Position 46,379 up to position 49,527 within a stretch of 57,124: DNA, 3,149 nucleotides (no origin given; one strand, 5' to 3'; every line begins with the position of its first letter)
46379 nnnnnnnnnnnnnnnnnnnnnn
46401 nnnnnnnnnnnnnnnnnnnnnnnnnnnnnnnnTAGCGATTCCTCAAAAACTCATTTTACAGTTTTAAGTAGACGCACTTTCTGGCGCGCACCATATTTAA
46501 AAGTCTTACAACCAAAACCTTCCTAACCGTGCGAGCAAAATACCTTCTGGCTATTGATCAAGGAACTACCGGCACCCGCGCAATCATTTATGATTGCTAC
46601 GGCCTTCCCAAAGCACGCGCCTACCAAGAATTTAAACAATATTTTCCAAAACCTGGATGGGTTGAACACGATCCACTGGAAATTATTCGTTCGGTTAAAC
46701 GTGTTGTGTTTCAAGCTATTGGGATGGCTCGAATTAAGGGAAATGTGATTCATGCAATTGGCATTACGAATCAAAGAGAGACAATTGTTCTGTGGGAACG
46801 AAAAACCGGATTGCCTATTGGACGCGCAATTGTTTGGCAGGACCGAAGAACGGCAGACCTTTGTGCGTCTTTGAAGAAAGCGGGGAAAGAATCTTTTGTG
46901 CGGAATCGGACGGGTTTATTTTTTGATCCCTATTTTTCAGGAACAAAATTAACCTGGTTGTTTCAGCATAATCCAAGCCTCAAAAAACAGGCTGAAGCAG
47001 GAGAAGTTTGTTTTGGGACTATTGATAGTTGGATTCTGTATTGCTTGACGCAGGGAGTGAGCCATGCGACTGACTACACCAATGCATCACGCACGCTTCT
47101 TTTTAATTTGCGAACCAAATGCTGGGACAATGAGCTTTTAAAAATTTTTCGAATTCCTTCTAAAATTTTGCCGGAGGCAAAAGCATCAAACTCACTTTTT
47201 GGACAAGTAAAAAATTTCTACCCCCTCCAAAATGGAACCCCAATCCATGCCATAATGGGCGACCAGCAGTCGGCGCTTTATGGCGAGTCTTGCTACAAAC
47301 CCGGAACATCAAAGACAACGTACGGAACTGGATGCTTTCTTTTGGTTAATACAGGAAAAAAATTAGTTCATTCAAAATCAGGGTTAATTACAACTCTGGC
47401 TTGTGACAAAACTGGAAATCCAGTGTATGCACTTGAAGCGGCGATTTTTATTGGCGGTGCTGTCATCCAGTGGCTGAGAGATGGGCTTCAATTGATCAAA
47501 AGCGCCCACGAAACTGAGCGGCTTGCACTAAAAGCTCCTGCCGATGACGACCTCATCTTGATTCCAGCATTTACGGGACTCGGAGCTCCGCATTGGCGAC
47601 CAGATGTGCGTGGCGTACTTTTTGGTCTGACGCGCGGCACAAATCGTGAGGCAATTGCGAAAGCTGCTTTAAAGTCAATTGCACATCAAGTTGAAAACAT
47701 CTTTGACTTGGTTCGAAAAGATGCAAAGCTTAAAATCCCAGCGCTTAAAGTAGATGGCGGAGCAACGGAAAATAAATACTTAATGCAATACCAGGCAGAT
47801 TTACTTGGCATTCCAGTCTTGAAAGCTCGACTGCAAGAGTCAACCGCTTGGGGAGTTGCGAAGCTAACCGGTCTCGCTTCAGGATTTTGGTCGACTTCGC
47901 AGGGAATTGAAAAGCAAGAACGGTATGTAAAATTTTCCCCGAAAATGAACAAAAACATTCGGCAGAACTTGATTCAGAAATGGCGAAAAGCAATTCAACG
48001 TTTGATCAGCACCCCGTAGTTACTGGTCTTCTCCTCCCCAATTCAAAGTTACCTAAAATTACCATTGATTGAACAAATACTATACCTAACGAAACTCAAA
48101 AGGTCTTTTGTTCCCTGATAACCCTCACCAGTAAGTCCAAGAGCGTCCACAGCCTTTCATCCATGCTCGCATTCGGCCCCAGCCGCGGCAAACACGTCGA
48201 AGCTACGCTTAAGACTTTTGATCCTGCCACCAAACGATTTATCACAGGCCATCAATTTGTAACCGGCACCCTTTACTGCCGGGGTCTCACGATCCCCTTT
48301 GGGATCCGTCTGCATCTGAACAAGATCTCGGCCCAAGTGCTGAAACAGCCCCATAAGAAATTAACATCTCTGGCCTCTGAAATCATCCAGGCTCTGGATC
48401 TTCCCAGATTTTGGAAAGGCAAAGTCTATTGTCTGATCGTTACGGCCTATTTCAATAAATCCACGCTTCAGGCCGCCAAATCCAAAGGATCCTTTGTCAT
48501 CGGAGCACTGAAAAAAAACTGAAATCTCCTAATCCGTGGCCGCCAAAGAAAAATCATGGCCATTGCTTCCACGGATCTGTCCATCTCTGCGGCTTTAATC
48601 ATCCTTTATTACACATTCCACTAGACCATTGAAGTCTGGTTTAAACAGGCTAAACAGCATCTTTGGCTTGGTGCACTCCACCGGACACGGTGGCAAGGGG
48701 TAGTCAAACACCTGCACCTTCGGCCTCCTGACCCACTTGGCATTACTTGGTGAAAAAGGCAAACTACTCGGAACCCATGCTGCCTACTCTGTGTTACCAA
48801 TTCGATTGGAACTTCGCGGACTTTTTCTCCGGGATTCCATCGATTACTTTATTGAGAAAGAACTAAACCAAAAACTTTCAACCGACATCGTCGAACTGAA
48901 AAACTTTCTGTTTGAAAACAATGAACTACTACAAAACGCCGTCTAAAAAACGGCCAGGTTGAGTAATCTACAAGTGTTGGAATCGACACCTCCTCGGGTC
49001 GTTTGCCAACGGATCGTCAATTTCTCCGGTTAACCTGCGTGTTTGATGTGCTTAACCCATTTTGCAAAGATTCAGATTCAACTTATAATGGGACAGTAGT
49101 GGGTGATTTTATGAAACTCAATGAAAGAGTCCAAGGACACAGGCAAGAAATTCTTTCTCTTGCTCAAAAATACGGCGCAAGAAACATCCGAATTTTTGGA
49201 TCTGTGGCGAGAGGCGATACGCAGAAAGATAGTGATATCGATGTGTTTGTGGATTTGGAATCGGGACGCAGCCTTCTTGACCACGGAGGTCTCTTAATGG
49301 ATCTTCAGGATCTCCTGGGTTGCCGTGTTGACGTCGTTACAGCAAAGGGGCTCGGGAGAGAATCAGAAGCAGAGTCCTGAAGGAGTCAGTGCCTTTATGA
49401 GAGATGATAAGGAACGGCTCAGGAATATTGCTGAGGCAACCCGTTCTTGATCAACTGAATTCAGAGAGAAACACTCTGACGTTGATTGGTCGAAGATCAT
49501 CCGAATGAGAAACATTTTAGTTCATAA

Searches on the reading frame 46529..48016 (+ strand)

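Call 12: search_protein_families(library=pfam, proteins=[window:46529-48016:+], max_evalue=0.01)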
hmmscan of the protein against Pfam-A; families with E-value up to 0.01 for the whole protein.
window:46529-48016:+ (496 aa): 2 families
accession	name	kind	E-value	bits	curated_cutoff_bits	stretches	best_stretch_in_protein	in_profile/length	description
PF00370.27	FGGY_N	-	1.3e-67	228.5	28.8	1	5-252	1-245/245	FGGY family of carbohydrate kinases, N-terminal domain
PF02782.22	FGGY_C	-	5.5e-37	127.9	27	1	264-450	4-197/198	FGGY family of carbohydrate kinases, C-terminal domain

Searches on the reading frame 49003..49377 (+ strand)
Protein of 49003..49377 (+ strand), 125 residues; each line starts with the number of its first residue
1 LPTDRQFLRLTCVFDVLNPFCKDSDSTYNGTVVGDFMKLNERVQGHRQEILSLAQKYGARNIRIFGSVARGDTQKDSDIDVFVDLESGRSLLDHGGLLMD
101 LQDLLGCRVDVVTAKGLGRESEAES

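Call 12: search_protein_families(library=pfam, proteins=[window:49003-49377:+], max_evalue=0.01)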
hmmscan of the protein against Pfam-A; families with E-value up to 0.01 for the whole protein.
window:49003-49377:+ (125 aa): 3 families
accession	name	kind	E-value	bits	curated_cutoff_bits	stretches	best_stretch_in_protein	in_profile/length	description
PF01909.29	NTP_transf_2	-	1.6e-12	48.1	21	1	53-119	8-79/93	Nucleotidyltransferase domain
PF18765.7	Polbeta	-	3.5e-09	37.1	26.9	1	49-114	2-69/93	Polymerase beta, Nucleotidyltransferase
PF22600.2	MTPAP-like_central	-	0.0013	19.2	27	1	52-89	32-68/139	Poly(A) RNA polymerase, mitochondrial-like, central palm domain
